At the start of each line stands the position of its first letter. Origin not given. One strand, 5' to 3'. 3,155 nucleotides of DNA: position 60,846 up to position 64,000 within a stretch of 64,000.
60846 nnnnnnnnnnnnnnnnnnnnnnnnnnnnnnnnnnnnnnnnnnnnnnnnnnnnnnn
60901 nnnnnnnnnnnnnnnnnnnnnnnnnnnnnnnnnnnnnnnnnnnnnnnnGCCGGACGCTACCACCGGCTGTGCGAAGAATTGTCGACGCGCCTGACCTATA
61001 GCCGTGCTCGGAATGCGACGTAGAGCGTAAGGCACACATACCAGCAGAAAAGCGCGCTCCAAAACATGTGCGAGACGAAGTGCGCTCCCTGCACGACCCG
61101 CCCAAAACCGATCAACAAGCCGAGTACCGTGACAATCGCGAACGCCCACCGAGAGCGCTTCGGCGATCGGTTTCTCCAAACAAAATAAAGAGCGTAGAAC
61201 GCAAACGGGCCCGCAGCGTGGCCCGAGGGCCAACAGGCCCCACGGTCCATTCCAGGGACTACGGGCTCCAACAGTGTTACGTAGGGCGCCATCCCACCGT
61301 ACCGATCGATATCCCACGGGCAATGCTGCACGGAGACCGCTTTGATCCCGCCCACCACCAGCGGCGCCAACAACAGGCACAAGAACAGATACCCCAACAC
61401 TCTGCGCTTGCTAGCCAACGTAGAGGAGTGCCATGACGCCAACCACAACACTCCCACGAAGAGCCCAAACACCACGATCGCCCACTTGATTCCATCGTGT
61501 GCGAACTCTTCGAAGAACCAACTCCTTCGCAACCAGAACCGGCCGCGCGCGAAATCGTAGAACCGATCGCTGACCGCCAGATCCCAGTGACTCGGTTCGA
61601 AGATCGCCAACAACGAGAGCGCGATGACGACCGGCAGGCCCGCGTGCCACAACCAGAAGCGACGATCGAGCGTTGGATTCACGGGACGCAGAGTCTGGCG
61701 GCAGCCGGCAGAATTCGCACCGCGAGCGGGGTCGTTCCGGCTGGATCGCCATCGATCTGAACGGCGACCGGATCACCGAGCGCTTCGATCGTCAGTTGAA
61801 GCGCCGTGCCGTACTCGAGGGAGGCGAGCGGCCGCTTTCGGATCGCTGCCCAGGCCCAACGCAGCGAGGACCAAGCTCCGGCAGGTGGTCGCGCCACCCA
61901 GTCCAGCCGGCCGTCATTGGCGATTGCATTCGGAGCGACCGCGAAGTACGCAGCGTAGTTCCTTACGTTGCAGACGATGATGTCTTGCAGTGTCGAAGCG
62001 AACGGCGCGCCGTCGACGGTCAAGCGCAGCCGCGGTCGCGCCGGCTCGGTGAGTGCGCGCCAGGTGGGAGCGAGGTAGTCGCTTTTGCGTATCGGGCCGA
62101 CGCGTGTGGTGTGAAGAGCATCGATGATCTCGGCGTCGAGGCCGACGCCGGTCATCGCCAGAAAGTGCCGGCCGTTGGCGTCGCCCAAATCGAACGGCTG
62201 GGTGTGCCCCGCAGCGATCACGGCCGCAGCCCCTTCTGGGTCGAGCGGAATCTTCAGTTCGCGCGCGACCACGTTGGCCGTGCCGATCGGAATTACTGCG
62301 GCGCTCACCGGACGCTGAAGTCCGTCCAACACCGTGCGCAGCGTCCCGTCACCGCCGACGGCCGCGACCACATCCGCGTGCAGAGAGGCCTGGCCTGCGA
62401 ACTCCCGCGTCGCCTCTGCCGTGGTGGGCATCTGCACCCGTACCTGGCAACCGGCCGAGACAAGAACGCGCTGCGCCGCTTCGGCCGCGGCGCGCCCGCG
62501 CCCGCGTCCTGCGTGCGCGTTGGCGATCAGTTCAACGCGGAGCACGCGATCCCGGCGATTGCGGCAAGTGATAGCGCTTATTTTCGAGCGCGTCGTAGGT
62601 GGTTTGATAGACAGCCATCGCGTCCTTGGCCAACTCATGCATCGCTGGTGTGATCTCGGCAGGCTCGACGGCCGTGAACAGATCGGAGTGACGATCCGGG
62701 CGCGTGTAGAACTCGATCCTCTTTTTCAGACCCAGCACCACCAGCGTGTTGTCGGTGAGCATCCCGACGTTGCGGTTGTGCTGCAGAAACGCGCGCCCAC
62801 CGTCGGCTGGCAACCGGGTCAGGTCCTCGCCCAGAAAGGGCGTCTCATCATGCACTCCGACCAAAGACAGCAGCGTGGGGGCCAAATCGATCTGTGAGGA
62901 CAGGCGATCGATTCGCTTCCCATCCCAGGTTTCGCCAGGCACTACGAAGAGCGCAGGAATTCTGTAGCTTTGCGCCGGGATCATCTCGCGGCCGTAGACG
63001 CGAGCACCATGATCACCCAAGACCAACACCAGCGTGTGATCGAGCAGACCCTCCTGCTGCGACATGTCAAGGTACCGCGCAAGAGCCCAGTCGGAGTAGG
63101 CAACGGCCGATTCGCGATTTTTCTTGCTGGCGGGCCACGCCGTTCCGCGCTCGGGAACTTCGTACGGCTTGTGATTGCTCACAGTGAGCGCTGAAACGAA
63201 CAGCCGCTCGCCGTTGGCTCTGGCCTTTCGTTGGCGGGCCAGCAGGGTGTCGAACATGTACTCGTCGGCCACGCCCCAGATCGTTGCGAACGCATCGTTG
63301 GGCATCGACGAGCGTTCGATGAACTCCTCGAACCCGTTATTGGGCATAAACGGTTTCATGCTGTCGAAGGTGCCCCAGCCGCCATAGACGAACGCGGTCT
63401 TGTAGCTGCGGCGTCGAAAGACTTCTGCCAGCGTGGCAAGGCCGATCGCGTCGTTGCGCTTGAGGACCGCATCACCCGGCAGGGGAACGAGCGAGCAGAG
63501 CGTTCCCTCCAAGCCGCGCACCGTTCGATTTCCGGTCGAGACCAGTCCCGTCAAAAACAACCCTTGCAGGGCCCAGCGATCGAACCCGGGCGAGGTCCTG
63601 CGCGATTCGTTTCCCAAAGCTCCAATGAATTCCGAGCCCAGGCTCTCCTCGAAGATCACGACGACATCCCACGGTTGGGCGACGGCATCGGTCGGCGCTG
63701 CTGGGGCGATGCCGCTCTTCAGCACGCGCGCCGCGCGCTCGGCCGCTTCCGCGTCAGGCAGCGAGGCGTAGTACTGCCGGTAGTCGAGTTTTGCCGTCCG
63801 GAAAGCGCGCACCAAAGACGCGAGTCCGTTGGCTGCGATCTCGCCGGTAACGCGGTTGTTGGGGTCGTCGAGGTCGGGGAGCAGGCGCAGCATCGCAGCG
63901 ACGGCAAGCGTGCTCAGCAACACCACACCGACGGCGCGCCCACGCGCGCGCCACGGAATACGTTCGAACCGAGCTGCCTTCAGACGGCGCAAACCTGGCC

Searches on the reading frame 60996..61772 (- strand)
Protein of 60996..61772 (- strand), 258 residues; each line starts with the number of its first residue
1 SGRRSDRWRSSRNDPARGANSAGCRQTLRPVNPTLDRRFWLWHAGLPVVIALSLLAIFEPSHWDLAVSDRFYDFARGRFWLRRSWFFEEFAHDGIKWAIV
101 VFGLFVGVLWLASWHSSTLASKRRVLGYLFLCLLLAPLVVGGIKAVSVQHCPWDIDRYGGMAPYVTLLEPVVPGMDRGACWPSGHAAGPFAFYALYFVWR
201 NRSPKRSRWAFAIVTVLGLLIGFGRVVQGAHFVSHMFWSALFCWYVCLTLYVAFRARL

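Call 86: search_protein_families(library=pfam, proteins=[window:60996-61772:-], max_evalue=0.0001)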
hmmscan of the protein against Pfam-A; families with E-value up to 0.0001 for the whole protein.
window:60996-61772:- (258 aa): 1 family
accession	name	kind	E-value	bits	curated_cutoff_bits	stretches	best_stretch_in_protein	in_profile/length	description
PF01569.27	PAP2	-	1.8e-17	63.7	27.2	1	127-256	3-127/130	PAP2 superfamily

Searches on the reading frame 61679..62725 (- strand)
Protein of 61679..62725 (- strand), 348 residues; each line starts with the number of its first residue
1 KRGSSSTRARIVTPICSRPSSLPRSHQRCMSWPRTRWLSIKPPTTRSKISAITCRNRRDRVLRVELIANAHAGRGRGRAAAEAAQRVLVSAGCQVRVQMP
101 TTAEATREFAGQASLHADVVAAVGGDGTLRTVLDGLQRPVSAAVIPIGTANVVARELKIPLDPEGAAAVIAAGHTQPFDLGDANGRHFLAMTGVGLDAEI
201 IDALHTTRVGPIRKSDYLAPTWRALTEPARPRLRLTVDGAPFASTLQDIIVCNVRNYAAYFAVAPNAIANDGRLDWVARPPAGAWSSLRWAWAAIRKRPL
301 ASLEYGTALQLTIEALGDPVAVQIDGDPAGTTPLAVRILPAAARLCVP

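Call 86: search_protein_families(library=pfam, proteins=[window:61679-62725:-], max_evalue=0.0001)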
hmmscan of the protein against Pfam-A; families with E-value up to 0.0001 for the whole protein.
window:61679-62725:- (348 aa): 2 families
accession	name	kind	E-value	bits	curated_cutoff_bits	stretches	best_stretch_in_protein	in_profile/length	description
PF00781.29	DAGK_cat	-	3.4e-25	88.5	23.6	1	65-182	3-124/125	Diacylglycerol kinase catalytic domain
PF19279.4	YegS_C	-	4.8e-12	46.3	27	1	193-345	4-156/158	YegS C-terminal NAD kinase beta sandwich-like domain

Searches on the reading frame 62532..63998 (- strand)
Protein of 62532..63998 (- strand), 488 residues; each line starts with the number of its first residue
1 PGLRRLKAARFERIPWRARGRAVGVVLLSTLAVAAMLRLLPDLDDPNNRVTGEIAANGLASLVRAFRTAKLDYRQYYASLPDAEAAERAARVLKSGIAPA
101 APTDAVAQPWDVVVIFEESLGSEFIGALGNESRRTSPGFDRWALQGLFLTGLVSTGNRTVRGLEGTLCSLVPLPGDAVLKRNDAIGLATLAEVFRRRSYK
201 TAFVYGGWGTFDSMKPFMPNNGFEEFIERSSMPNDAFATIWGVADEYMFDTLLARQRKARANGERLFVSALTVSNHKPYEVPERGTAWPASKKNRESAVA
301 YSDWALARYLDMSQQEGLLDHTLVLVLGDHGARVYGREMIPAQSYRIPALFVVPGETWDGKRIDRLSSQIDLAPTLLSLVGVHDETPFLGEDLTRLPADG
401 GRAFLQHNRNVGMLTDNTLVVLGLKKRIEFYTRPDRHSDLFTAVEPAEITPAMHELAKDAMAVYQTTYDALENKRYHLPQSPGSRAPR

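Call 86: search_protein_families(library=pfam, proteins=[window:62532-63998:-], max_evalue=0.0001)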
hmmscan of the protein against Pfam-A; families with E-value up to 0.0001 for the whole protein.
window:62532-63998:- (488 aa): 2 families
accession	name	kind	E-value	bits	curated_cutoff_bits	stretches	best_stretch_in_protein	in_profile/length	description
PF00884.28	Sulfatase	-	1.3e-35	123.6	25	1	112-382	3-301/301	Sulfatase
PF02995.22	DUF229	-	4.7e-05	22.7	25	1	299-334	310-345/496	Protein of unknown function (DUF229)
